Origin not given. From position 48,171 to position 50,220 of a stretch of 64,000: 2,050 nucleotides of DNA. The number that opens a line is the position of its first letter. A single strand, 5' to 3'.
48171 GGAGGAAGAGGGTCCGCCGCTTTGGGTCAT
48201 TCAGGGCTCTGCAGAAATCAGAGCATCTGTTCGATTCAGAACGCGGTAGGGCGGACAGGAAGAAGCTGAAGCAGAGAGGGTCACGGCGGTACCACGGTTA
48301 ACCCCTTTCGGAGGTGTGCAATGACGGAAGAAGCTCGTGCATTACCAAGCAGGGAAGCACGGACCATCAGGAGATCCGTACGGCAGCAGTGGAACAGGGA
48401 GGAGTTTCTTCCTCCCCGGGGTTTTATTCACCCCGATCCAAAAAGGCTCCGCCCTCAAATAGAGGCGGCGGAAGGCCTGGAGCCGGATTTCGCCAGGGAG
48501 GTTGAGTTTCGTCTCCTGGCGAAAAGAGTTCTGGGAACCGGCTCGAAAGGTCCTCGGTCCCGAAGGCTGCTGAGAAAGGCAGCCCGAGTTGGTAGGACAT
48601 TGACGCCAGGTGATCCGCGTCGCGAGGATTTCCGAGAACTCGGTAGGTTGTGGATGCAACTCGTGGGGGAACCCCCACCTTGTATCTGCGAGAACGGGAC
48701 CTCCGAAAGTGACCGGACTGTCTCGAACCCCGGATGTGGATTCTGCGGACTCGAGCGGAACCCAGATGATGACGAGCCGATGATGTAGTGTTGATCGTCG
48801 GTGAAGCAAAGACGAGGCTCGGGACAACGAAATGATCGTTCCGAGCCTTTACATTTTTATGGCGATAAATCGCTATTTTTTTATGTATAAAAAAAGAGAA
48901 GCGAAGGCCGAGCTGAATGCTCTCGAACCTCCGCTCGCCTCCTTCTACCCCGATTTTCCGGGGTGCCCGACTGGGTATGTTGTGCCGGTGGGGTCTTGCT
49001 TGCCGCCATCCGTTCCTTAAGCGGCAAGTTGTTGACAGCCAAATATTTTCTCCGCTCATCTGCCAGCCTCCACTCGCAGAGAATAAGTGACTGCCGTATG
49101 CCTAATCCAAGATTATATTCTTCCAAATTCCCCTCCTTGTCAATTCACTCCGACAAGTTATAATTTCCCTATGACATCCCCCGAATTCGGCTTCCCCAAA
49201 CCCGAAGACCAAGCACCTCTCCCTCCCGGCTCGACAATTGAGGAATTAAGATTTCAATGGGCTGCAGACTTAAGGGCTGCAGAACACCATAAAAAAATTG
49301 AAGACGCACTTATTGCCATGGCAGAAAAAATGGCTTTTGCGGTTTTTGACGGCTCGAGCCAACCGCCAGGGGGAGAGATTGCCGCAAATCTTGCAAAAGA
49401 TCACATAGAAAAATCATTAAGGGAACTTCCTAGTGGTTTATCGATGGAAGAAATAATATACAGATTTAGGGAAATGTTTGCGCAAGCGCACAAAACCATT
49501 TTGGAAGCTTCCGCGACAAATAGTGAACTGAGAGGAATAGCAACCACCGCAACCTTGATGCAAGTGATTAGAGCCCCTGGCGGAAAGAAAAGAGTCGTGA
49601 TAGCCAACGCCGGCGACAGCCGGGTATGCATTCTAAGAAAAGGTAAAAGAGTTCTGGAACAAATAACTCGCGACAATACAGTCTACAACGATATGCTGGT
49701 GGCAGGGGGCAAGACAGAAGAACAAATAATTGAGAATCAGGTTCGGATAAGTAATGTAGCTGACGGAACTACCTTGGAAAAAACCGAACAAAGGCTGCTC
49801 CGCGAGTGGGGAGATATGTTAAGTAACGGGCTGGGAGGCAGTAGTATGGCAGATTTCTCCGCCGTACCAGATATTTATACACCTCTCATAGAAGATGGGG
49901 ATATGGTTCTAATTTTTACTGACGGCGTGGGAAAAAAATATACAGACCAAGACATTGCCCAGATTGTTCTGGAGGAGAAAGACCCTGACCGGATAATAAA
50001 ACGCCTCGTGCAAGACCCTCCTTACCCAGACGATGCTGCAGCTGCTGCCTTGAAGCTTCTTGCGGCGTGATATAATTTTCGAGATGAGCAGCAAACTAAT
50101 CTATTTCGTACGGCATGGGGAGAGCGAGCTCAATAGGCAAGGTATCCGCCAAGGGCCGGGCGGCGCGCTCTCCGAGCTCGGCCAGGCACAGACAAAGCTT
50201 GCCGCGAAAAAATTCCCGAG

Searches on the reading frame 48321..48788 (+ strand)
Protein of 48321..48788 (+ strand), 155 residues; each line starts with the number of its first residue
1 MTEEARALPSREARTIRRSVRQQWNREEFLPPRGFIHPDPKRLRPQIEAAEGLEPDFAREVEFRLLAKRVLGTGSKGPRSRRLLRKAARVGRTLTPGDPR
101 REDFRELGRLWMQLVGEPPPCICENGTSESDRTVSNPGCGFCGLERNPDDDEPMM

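Call 8: search_protein_families(library=pfam, proteins=[window:48321-48788:+], max_evalue=1)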
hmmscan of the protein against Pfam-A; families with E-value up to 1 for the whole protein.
window:48321-48788:+ (155 aa): 0 families

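Call 11: find_homologous_proteins(query=window:48321-48788:+, max_evalue=10)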
Query window:48321-48788:+ (155 aa): 1 proteins with E <= 10 among 188 candidates.
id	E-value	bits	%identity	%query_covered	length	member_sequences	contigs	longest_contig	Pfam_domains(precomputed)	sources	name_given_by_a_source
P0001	6.0e-65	236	70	98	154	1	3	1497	-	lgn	-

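Call 13: find_encoding_contigs(protein=P0001, flank=10000, max_places=10)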
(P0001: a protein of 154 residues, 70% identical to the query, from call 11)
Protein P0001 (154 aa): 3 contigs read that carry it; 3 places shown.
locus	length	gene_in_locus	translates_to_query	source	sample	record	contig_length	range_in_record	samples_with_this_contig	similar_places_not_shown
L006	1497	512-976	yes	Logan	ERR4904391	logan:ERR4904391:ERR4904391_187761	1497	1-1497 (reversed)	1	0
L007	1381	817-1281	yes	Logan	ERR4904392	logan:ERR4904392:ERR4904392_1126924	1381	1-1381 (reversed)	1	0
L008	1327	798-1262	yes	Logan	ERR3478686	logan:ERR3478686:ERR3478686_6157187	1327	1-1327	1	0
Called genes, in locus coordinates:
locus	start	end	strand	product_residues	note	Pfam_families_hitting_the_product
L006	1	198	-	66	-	?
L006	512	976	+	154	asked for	-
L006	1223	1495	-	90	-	?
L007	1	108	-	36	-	?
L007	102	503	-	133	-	PF01467:CTP_transf_like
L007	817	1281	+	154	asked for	-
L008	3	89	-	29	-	?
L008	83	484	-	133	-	PF01467:CTP_transf_like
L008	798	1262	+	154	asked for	-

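Call 19: find_related_loci(query=A2, collection=genome_contigs, flank=4000)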
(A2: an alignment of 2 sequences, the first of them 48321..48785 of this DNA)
Query A2 (155 aa) in genome_contigs; peptide patterns used: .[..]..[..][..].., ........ (x = any residue, [..] = any of these).
123 stretches matched a pattern, but none encodes a relative of the query by tblastn (E <= 1e-3).

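Call 21: find_related_loci(query=A2, collection=metagenome_contigs, flank=4000)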
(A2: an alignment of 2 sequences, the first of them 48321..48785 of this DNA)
Query A2 (155 aa) in metagenome_contigs; peptide patterns used: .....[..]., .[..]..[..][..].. (x = any residue, [..] = any of these).
599 stretches matched a pattern, but none encodes a relative of the query by tblastn (E <= 1e-3).

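Call 27: search_protein_representatives(alignment_id=A2)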
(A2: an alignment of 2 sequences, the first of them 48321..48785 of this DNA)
Query: 2 sequences, 156 profile positions. Proteins with E-value up to 0.001 (for the whole library): 4; up to 1e-10: 2; up to 1e-30: 1. The best 4 are listed.
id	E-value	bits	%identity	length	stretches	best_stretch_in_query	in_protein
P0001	1.2e-94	331.0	-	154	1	1-156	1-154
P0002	2.1e-11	60.5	-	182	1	11-156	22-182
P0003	3.6e-09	53.2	-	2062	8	48-95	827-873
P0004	9.8e-04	35.6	-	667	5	109-153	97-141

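Call 30: find_homologous_proteins(query=A3, max_evalue=1)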
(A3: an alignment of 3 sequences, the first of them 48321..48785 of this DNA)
Query A3 (3 sequences) (155 aa, profile of the alignment): 2 proteins with E <= 1 among 8000 candidates.
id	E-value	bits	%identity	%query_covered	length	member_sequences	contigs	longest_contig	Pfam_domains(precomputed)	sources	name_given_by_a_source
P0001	2.5e-81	289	70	98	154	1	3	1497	-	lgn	-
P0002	6.6e-66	239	33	92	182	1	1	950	-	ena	-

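Call 31: find_encoding_contigs(protein=P0002, flank=10000)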
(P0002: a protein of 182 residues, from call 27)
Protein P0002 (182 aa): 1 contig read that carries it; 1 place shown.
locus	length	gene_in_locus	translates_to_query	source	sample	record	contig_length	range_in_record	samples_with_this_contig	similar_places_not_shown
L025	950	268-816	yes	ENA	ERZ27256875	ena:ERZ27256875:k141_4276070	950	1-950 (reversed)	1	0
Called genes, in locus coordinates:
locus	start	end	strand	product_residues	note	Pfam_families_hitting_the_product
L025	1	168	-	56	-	?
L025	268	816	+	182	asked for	-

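Call 43: search_protein_families(library=padloc, proteins=[window:48321-48785:+, P0001, P0002], max_evalue=1)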
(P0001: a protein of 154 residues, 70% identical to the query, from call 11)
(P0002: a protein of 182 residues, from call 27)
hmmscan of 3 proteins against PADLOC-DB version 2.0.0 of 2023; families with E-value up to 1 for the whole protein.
window:48321-48785:+ (155 aa): 0 families

P0001 (154 aa): 0 families

P0002 (182 aa): 0 families

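Call 44: search_protein_families(library=phrogs, proteins=[window:48321-48785:+, P0001, P0002], max_evalue=1)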
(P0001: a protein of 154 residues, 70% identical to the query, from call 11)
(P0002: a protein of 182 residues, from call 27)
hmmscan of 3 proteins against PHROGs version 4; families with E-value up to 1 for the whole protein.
window:48321-48785:+ (155 aa): 0 families

P0001 (154 aa): 1 family
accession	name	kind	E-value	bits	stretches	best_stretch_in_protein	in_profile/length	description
phrog_7736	-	unknown function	0.085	13.8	1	15-33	14-31/38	-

P0002 (182 aa): 0 families

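Call 45: search_protein_families(library=ncbifam, proteins=[window:48321-48785:+, P0001, P0002], max_evalue=1)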
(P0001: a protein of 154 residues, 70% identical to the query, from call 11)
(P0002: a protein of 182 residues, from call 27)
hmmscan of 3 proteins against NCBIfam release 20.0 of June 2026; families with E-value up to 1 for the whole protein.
window:48321-48785:+ (155 aa): 0 families

P0001 (154 aa): 0 families

P0002 (182 aa): 0 families

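Call 46: search_solved_structures(query=A3, max_evalue=10)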
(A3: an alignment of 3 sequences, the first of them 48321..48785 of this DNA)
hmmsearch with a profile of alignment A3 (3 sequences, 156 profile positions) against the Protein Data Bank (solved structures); distinct sequences matched with E-value up to 10: 0.

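Call 49: predict_structure(alignment_id=A3)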
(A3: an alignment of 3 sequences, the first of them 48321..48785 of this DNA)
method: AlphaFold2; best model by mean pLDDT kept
length: 155 residues; sequences in the alignment: 3
mean_pLDDT: 60.6   pTM: 0.53
mean pLDDT of the five models: 60.6, 59.8, 58.9, 56.0, 53.0
residues with pLDDT >= 90: 0; 70-90: 62; 50-70: 44; < 50: 49
segments of 3 or more residues with pLDDT < 50: 1-8, 28-38, 124-138, 144-155
pLDDT, mean of each block of 10 residues (from residue 1): 42 58 53 41 52 69 85 78 81 75 83 73 42 41 47 39
secondary structure, 60 per line:
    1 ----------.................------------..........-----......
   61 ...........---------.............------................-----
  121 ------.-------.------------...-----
elements in order: H11-27 H40-49 H55-71 H81-93 H100-115

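Call 64: find_related_loci(query=A3, collection=viral_contigs, flank=3000)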
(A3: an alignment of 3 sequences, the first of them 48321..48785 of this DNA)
Query A3 (155 aa) in viral_contigs; peptide patterns used: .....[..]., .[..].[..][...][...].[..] (x = any residue, [..] = any of these).
68 stretches matched a pattern, but none encodes a relative of the query by tblastn (E <= 1e-3).

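Call 65: search_dna_similar(query=window:48321-48785:+, collection=phages, mode=protein, max_evalue=1)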
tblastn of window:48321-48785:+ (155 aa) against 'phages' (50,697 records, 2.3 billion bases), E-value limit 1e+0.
No match.

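Call 85: fold_search(model_id=the predicted structure, library=viral)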
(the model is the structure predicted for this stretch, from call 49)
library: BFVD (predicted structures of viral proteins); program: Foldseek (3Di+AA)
matches with E <= 10: 44; with E <= 0.001: 0
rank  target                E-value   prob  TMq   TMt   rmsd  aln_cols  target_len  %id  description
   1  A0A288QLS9            3.3e+00  0.10  0.26  0.28  12.1       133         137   24  Uncharacterized protein (Fragment) [Ceratobasidium mycovirus-like]
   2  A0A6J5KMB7            3.3e+00  0.08  0.21  0.18  14.2       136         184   11  Uncharacterized protein [uncultured Caudovirales phage]
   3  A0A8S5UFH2            3.6e+00  0.08  0.22  0.11  12.6       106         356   12  Uncharacterized protein [Myoviridae sp. ctcyQ27]
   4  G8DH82                3.6e+00  0.05  0.20  0.15  20.3       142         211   20  (no name in the UniProt tables at hand)
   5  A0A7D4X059            3.8e+00  0.11  0.28  0.29   7.7       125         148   11  (no name in the UniProt tables at hand)
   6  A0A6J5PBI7            3.8e+00  0.06  0.24  0.12  17.7       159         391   13  Large polyvalent protein associated domain-containing protein [uncultured Caudovirales phage]
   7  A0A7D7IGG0            3.8e+00  0.05  0.19  0.08  17.1       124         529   13  (no name in the UniProt tables at hand)
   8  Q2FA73                3.8e+00  0.04  0.18  0.15  12.2       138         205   17  Rh224 [Rhesus cytomegalovirus (strain 68-1)]
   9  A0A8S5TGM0            4.2e+00  0.08  0.22  0.13  10.3        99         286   13  Uncharacterized protein [Myoviridae sp. ctIty1]
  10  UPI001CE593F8         4.4e+00  0.09  0.20  0.33   9.3        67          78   21  (no name look-up for this kind of identifier)
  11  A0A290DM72            5.2e+00  0.06  0.18  0.04  12.1        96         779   12  RNA helicase (Fragment) [Little cherry virus 1]
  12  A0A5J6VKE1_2          5.4e+00  0.08  0.24  0.06  12.8       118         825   10  Uncharacterized protein [Megaviridae environmental sample]
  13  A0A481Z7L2            5.4e+00  0.06  0.19  0.06  13.5       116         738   17  Uncharacterized protein [Pithovirus LCPAC202]
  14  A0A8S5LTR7            5.7e+00  0.04  0.17  0.25  13.4       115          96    9  Uncharacterized protein [Siphoviridae sp. ctKm44]
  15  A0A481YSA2            6.3e+00  0.02  0.19  0.09  12.1       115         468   15  Taeniidae antigen [Marseillevirus LCMAC101]
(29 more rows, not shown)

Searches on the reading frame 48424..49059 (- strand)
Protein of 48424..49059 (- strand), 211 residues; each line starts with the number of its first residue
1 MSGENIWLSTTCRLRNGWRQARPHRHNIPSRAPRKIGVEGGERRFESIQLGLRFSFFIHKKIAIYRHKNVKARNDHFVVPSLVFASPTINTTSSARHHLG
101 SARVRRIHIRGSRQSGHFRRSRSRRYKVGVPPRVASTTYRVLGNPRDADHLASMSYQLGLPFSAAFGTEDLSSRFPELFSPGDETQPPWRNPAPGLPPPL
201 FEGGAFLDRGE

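Call 8: search_protein_families(library=pfam, proteins=[window:48424-49059:-], max_evalue=1)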
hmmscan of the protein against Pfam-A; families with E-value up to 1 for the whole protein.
window:48424-49059:- (211 aa): 0 families

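Call 56: find_homologous_proteins(query=window:48424-49059:-, max_evalue=1)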
Query window:48424-49059:- (211 aa): 1 proteins with E <= 1 among 209 candidates.
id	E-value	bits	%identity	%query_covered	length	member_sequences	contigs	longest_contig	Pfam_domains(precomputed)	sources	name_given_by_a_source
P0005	2.6e-139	480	100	100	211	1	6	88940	-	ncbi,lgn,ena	-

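Call 57: list_cluster_members(proteins=[P0005, P0001, P0002])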
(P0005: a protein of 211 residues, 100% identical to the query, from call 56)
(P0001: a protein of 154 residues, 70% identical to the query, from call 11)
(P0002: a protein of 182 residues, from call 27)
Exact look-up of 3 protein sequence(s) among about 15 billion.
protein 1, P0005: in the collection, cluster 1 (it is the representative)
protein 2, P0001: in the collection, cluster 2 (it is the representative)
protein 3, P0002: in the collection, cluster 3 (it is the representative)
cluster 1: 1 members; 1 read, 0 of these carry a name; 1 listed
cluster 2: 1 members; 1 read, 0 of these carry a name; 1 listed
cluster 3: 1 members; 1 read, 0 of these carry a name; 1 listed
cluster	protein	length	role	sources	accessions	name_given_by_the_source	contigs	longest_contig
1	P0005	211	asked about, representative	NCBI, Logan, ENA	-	-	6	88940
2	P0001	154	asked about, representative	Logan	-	-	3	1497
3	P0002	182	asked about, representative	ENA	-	-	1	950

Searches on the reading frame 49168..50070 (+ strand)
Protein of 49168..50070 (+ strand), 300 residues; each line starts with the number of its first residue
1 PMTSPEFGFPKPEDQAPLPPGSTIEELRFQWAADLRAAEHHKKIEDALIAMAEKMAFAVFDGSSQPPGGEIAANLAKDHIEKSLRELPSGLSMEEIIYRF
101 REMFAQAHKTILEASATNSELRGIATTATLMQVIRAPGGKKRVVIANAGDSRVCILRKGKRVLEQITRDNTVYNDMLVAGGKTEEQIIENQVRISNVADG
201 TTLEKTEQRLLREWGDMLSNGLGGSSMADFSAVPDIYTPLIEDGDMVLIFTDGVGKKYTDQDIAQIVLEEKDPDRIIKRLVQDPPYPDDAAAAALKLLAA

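Call 8: search_protein_families(library=pfam, proteins=[window:49168-50070:+], max_evalue=1)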
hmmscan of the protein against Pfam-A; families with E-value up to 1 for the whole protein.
window:49168-50070:+ (300 aa): 5 families
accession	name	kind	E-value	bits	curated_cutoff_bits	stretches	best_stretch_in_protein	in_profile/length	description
PF00481.26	PP2C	-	3.3e-10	40.5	20.3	2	53-174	33-144/255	Protein phosphatase 2C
PF13672.11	PP2C_2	-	1.5e-07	31.6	24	1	54-261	25-181/209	Protein phosphatase 2C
PF07228.17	SpoIIE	-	0.0094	16.3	25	0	87-165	17-97/192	Stage II sporulation protein E (SpoIIE)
PF06638.16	Strabismus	-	0.2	10.7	25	1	128-206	227-301/503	Strabismus protein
PF03891.20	DUF333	-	0.28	12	25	0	138-162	14-38/47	Domain of unknown function (DUF333)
